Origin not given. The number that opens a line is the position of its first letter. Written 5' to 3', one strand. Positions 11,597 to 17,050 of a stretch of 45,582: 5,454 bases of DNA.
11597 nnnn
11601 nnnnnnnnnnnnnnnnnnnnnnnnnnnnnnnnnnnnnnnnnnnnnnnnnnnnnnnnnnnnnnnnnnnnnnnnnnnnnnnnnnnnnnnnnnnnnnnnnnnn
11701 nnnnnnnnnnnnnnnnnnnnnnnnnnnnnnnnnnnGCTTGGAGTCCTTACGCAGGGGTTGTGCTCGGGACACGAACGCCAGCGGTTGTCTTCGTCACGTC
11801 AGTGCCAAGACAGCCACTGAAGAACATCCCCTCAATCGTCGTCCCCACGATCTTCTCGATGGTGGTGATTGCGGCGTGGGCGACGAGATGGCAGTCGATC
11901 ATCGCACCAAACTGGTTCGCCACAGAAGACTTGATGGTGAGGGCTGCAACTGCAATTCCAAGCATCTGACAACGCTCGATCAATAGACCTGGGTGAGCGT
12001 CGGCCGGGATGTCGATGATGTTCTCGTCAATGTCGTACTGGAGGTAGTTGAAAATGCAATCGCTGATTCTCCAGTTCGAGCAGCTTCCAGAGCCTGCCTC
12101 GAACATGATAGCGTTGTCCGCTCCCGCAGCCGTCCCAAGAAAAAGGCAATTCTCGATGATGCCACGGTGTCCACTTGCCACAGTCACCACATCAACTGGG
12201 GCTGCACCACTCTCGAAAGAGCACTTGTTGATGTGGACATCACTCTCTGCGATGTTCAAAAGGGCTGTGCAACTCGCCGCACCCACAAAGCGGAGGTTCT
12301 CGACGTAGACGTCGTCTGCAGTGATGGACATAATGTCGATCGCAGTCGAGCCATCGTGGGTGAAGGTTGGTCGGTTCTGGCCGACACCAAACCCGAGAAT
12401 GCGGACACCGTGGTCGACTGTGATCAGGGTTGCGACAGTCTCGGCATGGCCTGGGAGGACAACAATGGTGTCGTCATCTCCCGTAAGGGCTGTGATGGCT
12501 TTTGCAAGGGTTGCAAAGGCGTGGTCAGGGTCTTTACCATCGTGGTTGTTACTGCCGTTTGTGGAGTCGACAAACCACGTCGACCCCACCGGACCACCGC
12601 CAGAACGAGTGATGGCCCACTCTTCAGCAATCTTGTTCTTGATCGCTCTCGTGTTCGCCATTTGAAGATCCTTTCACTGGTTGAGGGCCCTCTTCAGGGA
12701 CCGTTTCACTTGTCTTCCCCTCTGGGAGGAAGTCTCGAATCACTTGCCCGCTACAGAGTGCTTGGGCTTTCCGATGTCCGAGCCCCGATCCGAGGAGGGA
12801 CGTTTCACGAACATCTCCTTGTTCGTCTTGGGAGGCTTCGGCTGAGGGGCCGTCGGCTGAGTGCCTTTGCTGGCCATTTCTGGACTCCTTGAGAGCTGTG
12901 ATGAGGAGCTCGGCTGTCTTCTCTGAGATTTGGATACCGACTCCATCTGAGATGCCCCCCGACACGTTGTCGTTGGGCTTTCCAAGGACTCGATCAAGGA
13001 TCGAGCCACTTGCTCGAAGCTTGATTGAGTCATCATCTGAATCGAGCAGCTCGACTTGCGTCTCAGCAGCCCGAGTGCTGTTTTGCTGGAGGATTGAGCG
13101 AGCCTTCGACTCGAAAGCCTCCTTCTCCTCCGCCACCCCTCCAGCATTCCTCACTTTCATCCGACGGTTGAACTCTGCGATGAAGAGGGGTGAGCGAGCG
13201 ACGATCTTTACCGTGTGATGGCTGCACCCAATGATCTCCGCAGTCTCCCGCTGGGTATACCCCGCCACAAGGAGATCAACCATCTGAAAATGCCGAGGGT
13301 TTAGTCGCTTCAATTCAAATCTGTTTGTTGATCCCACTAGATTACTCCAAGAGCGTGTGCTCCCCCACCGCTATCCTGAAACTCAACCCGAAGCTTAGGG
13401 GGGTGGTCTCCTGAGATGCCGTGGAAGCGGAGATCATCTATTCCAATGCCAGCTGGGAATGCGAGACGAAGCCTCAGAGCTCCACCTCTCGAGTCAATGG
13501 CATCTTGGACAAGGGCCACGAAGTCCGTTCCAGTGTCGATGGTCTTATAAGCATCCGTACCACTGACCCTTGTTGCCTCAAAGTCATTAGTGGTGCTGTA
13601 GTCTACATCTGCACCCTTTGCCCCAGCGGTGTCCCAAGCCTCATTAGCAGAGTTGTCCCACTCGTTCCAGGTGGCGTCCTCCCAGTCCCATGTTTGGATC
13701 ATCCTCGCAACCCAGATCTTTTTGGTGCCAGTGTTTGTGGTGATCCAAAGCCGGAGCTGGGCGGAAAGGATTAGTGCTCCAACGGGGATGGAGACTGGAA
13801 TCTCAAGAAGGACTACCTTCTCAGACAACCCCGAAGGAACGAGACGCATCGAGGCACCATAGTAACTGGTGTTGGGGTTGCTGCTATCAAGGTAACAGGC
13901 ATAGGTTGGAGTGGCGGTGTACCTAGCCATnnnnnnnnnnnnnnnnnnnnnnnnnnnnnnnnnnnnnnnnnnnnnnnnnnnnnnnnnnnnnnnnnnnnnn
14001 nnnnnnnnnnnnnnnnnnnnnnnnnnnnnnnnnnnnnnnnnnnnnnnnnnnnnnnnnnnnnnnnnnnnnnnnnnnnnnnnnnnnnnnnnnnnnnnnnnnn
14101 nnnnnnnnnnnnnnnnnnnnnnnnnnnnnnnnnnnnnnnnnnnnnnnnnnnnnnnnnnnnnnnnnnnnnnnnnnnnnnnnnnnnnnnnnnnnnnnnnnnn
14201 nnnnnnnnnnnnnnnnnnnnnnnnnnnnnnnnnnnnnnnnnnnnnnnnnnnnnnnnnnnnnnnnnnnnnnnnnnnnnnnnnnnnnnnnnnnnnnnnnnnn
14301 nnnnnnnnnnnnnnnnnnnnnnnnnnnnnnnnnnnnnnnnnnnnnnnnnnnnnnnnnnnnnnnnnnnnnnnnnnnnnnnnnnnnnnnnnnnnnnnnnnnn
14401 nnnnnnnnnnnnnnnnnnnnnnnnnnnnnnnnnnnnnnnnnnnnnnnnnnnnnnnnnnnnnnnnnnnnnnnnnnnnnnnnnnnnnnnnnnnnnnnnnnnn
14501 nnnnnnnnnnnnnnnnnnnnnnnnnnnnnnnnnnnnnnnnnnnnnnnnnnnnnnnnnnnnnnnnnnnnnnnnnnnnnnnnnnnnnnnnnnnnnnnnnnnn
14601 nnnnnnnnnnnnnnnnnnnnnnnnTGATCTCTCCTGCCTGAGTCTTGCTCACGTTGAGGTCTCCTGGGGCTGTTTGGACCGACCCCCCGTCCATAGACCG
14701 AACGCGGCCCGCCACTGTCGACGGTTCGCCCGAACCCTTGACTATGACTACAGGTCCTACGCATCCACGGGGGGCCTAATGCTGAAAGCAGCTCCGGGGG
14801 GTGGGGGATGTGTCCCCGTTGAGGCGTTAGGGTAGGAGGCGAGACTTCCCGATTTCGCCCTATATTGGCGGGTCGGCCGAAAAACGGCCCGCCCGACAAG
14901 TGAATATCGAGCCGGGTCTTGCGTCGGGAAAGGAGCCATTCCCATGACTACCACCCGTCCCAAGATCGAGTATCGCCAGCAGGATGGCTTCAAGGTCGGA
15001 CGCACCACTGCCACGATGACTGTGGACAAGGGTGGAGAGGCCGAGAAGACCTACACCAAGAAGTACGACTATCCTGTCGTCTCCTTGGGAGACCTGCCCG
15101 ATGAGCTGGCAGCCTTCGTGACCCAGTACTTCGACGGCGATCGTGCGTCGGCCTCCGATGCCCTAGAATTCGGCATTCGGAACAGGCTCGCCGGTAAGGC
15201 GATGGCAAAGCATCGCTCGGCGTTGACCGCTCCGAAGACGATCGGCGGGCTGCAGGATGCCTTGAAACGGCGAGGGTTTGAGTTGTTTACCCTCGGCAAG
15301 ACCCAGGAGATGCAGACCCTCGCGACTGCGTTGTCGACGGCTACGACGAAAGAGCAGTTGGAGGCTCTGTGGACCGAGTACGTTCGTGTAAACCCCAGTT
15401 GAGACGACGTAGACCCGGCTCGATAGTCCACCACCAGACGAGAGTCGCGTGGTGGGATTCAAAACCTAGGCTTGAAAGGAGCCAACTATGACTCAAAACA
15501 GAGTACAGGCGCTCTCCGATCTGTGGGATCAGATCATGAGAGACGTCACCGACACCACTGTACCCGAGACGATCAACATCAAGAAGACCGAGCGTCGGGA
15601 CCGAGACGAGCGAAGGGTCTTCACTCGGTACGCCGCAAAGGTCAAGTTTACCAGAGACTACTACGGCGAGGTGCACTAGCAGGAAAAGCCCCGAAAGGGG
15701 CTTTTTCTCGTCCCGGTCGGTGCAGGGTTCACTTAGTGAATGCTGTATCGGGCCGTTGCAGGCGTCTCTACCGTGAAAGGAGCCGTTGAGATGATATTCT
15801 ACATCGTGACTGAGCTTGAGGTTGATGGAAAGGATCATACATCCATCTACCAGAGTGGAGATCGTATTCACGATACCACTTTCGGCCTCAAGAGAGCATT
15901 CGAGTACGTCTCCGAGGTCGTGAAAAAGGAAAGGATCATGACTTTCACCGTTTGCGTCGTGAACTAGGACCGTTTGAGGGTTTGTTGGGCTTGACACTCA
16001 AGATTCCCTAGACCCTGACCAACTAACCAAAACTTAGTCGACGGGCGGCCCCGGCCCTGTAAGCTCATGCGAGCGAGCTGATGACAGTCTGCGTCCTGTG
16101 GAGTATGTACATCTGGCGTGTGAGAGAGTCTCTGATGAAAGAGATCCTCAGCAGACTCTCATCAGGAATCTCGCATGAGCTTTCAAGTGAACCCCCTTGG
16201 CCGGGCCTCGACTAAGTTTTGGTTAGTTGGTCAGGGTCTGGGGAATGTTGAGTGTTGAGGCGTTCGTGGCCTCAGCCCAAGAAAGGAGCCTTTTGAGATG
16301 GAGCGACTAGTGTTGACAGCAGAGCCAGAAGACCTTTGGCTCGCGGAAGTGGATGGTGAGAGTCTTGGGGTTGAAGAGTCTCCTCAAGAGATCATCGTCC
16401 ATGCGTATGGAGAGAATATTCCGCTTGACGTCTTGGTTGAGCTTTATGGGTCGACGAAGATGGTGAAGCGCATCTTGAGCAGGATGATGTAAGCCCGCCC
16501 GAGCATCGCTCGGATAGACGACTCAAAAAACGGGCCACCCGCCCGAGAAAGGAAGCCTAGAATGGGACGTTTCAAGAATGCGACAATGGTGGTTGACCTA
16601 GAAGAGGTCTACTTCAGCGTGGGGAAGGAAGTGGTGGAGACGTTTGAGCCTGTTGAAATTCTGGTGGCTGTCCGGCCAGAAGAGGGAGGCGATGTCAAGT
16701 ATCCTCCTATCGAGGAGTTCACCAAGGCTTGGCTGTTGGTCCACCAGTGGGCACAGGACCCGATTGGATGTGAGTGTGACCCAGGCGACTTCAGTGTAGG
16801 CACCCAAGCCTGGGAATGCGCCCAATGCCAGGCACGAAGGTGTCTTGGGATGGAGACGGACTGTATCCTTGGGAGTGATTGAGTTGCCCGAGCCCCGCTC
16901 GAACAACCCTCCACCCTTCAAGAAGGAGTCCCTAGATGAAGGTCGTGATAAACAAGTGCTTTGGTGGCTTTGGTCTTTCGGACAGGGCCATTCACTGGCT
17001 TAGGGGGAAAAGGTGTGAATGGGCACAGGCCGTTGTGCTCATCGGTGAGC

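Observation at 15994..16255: Giant (about 262 nt) near-perfect hairpin in an early intergenic region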

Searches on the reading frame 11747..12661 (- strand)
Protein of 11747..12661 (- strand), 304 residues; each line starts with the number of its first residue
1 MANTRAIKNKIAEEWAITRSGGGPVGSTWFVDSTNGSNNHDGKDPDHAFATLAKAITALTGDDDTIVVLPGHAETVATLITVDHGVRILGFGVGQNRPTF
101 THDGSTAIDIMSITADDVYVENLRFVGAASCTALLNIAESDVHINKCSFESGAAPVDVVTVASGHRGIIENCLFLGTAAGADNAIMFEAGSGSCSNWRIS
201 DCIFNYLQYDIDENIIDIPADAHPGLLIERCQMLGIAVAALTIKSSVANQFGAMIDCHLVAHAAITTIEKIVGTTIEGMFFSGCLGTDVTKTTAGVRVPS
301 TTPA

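Call 31: search_protein_families(library=phrogs, proteins=[window:11747-12661:-], max_evalue=0.001)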
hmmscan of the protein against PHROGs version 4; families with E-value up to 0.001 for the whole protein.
window:11747-12661:- (304 aa): 2 families
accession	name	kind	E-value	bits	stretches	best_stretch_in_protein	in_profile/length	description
phrog_13163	-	tail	3.6e-08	32.8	1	26-93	242-308/976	baseplate wedge subunit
phrog_1469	-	tail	7.8e-05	20.7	1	26-95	232-298/2607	baseplate wedge subunit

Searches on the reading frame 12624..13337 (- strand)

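Call 31: search_protein_families(library=phrogs, proteins=[window:12624-13337:-], max_evalue=0.001)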
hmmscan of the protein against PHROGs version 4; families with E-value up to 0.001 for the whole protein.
window:12624-13337:- (237 aa): 2 families
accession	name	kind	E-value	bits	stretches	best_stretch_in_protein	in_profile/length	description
phrog_2538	-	head and packaging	3.8e-09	37.7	1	11-147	2-123/129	terminase small subunit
phrog_3218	-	head and packaging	3.7e-05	24.6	1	9-68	16-75/152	terminase small subunit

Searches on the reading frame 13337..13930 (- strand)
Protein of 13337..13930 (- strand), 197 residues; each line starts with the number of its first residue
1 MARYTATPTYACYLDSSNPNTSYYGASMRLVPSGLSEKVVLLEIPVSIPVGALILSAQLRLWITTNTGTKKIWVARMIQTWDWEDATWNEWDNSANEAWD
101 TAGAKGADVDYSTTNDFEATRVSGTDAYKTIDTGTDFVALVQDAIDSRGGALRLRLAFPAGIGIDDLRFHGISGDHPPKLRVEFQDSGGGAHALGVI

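Call 27: find_related_loci(query=window:13337-13930:-, collection=viral_contigs, flank=10000)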
Query window:13337-13930:- (197 aa) in viral_contigs; peptide patterns used: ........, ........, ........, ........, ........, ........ (x = any residue, [..] = any of these).
15 stretches matched a pattern, but none encodes a relative of the query by tblastn (E <= 1e-3).

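Call 32: search_protein_families(library=phrogs, proteins=[window:13337-13930:-], max_evalue=0.001)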
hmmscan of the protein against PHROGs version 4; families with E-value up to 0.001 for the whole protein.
window:13337-13930:- (197 aa): 0 families

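Call 78: search_protein_families(library=pfam, proteins=[window:13337-13930:-], max_evalue=0.01)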
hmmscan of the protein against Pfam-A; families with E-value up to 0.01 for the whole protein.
window:13337-13930:- (197 aa): 0 families

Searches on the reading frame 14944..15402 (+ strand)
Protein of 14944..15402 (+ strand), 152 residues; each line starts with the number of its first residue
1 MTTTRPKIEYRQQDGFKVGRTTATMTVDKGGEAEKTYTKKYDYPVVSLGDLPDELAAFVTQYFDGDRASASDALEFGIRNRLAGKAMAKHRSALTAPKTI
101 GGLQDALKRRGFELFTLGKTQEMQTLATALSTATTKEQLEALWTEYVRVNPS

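Call 16: search_protein_families(library=phrogs, proteins=[window:14944-15402:+], max_evalue=0.01)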
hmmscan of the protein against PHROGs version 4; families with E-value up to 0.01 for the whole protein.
window:14944-15402:+ (152 aa): 0 families

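Call 19: find_related_loci(query=window:14944-15402:+, collection=viral_contigs, flank=5000)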
Query window:14944-15402:+ (152 aa) in viral_contigs; peptide patterns used: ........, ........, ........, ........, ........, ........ (x = any residue, [..] = any of these).
5 stretches matched a pattern, but none encodes a relative of the query by tblastn (E <= 1e-3).

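Call 78: search_protein_families(library=pfam, proteins=[window:14944-15402:+], max_evalue=0.01)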
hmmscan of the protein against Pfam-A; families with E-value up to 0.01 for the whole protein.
window:14944-15402:+ (152 aa): 0 families

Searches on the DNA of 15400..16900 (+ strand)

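Call 6: search_dna_similar(query=window:15400-16900:+, collection=phages, mode=distant, max_rows=30)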
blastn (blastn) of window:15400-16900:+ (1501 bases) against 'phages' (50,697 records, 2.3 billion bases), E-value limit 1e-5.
No match.

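Call 42: search_rna_families(source=window, start=15700, end=16500, threshold=evalue, max_evalue=10, show_alignments=2)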
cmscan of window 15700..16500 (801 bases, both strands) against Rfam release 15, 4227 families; matches with E-value up to 10: 2.
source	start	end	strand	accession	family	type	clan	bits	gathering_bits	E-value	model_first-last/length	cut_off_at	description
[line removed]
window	15934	15998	-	RF02296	TtnuCD20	Gene; snRNA; snoRNA; CD-box;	-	16.2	80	10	1-66/66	no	Tetrahymena snoRNA TtnuCD20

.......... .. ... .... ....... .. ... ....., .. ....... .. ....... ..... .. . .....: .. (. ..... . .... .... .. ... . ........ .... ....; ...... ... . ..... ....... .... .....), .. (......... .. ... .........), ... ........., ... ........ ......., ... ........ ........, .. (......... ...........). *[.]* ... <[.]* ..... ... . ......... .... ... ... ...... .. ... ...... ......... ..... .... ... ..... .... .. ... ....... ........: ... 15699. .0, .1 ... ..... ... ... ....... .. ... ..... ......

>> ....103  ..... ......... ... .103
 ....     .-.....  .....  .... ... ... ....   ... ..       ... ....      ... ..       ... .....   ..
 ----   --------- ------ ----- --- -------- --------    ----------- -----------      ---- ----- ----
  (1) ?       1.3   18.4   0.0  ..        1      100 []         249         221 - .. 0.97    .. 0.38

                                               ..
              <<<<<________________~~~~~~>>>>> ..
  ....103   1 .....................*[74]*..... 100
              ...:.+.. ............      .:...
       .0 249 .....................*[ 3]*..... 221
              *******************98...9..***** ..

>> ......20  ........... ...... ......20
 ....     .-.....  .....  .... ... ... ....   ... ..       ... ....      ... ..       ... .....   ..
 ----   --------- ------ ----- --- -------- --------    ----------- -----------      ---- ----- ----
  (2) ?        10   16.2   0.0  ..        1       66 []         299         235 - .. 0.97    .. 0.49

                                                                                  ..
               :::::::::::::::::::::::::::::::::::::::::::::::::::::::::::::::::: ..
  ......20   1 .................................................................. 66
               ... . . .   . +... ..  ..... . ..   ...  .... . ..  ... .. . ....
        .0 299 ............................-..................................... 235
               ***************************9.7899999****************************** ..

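Call 44: search_dna_similar(query=window:15985-16265:+, collection=plasmids, mode=distant, max_evalue=0.01)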
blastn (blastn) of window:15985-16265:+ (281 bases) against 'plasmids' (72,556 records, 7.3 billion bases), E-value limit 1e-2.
No match.
